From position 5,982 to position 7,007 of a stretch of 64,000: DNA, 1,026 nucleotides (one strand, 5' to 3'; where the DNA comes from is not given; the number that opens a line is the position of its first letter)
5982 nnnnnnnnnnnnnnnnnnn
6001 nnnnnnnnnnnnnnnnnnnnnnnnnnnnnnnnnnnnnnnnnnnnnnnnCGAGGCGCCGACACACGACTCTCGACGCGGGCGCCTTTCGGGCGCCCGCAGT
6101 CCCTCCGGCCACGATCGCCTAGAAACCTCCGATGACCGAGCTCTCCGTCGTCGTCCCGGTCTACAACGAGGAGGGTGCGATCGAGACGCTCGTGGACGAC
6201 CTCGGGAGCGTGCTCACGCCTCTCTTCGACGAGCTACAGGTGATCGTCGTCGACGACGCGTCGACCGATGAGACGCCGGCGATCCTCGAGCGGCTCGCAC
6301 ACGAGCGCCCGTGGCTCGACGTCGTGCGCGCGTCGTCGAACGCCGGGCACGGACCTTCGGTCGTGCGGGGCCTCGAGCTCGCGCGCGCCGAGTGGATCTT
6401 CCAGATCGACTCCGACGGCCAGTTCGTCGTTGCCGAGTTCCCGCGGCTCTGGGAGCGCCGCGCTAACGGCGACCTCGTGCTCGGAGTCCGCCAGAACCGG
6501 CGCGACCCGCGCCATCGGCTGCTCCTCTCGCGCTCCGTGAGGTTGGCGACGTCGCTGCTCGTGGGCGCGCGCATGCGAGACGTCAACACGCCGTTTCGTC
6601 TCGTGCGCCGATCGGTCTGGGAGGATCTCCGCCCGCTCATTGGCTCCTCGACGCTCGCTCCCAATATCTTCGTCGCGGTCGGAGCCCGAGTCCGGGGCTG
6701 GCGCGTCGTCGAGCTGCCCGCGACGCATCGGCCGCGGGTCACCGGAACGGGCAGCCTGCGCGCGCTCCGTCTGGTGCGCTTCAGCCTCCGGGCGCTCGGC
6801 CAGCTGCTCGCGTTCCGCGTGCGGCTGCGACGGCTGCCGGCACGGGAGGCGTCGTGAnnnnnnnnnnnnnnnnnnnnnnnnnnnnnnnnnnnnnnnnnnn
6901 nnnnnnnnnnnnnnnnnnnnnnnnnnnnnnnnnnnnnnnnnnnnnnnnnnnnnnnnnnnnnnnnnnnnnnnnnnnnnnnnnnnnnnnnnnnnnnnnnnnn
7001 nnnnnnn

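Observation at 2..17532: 17-kb glycan-assembly island built around five GT-C-like membrane proteins, including two YYY (TIGR03662/DUF2298) proteins and one TIGR03663 protein of unknown function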

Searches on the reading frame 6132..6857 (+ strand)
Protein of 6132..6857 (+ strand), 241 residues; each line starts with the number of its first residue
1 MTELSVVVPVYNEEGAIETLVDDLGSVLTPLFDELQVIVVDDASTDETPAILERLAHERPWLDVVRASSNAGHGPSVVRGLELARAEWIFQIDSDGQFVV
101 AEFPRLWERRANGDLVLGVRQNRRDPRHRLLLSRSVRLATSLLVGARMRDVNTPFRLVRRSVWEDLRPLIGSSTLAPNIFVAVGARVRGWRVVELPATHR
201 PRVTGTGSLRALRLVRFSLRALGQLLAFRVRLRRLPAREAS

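Call 5: search_protein_families(library=pfam, proteins=[window:6132-6857:+], max_evalue=0.01)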
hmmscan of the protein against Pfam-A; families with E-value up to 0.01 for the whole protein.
window:6132-6857:+ (241 aa): 3 families
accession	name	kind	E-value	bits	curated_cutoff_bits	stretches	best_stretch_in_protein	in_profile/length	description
PF00535.33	Glycos_transf_2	-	4.7e-22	79.1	23.3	1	5-161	1-162/168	Glycosyl transferase family 2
PF10111.15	Glyco_tranf_2_2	-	0.0004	20.4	27.3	1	5-96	1-92/276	Glycosyltransferase like family 2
PF13704.12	Glyco_tranf_2_4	-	0.0043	18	27.5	1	36-100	21-86/98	Glycosyl transferase family 2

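Call 6: search_protein_families(library=ncbifam, proteins=[window:6132-6857:+], max_evalue=0.01)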
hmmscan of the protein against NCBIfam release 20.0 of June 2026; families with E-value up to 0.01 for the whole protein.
window:6132-6857:+ (241 aa): 24 families
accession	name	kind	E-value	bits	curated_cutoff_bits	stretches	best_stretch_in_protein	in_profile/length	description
NF007986.1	PRK10714.1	equivalog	2.2e-19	69.6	529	1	3-222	7-223/316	undecaprenyl-phosphate 4-deoxy-4-formamido-L-arabinose transferase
TIGR03937.1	PgaC_IcaA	equivalog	3.3e-14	52.7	422.3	1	3-96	46-136/407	poly-beta-1,6-N-acetyl-D-glucosamine synthase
NF047588.1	GlcsyltransPgfSStrep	equivalog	2.1e-13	50.2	500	1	3-182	2-183/308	glycosyltransferase PgfS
NF058614.1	PPMAGASynPpgS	equivalog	1.6e-12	47.3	370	1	6-197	4-194/226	polyprenyl-phospho-N-acetylgalactosaminyl synthase PpgS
NF041391.1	DPhHxTase_Halo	equivalog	9.6e-12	44.3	375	1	10-205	3-189/213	dolichyl-phosphate hexose transferase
NF047683.1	TeichurnBiosyTuaG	equivalog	2.4e-11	43.8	400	1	3-98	7-99/252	teichuronic acid biosynthesis protein TuaG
NF007482.0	PRK10073.1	equivalog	2.4e-11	43.2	423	1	2-114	6-114/334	glycosyltransferase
TIGR03965.1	mycofact_glyco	equivalog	9.2e-11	41.3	280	1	3-95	75-164/467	mycofactocin biosynthesis glycosyltransferase MftF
TIGR04283.1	glyco_like_mftF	equivalog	1.3e-10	41.2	182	1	4-98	1-85/221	TIGR04283 family arsenosugar biosynthesis glycosyltransferase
NF041875.1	EPS_EpsD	equivalog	6.8e-10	38.8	370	1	4-98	1-92/325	exopolysaccharide biosynthesis glycosyltransferase EpsD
TIGR04182.1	glyco_TIGR04182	equivalog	1.4e-08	34.5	325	1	4-205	2-196/293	S-layer glycoprotein N-glycosyltransferase AglJ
NF010496.0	PRK13915.1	equivalog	5.4e-08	32.3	262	1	3-95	32-126/307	glucosyl-3-phosphoglycerate synthase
NF050050.1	ProtGlycPglI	equivalog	1.7e-07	31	500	1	1-108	1-106/306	GalNAc(5)-diNAcBac-PP-undecaprenol beta-1,3-glucosyltransferase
NF053739.1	GlytfEpsEBac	equivalog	3.6e-07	29.5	450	1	4-97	3-94/265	glycosyltransferase EpsE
TIGR03111.1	glyc2_xrt_Gpos1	hypoth_equivalog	8.2e-07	28.1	363.95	1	3-98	50-144/439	TIGR03111 family XrtG-associated glycosyltransferase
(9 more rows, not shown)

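Call 62: search_solved_structures(query=window:6132-6857:+, max_evalue=0.00001)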
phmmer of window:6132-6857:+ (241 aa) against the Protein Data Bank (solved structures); distinct sequences matched with E-value up to 0.00001: 16.
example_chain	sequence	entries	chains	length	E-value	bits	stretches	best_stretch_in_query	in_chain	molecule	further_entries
9hwj_A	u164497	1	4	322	7.6e-17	64.7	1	3-218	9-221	Undecaprenyl-phosphate 4-deoxy-4-formamido-L-arabinose transferase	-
9bhc_C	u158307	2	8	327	2.2e-16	63.1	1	3-220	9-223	Undecaprenyl-phosphate 4-deoxy-4-formamido-L-arabinose transferase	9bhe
8vxh_A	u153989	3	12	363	3e-16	62.7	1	3-220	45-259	Undecaprenyl-phosphate 4-deoxy-4-formamido-L-arabinose transferase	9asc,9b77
5mlz_A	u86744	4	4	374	1.6e-11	47.3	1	3-229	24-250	Dolichol monophosphate mannose synthase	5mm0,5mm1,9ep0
5ekp_C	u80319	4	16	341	1.5e-10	44.1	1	3-186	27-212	Uncharacterized glycosyltransferase sll0501 | Glycosyltransferase sll0501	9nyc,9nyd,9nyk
9nye_A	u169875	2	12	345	1.5e-10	44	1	3-186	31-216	Glycosyltransferase sll0501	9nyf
5eke_A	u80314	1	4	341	2e-10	43.6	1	3-186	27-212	Uncharacterized glycosyltransferase sll0501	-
3bcv_A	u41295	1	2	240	1.5e-08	37.5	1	3-96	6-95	Putative glycosyltransferase protein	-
5tze_C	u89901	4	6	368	8.3e-08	35.1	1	4-96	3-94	Glycosyl transferase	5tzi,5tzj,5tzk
5tz8_A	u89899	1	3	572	1.4e-07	34.4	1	4-96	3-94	Glycosyl transferase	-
6yv7_B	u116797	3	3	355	6.9e-07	32.1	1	4-96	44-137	Glycosyl transferase, family 2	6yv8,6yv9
6yv7_A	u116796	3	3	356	7e-07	32.1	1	4-96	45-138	Glycosyl transferase, family 2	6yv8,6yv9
8bz4_A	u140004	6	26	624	1.6e-06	30.9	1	3-117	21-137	Glycosyltransferase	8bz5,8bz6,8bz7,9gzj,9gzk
8bz8_A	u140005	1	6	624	1.6e-06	30.9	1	3-117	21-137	Glycosyltransferase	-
2z87_A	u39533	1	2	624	7.7e-06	28.6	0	4-104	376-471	Chondroitin synthase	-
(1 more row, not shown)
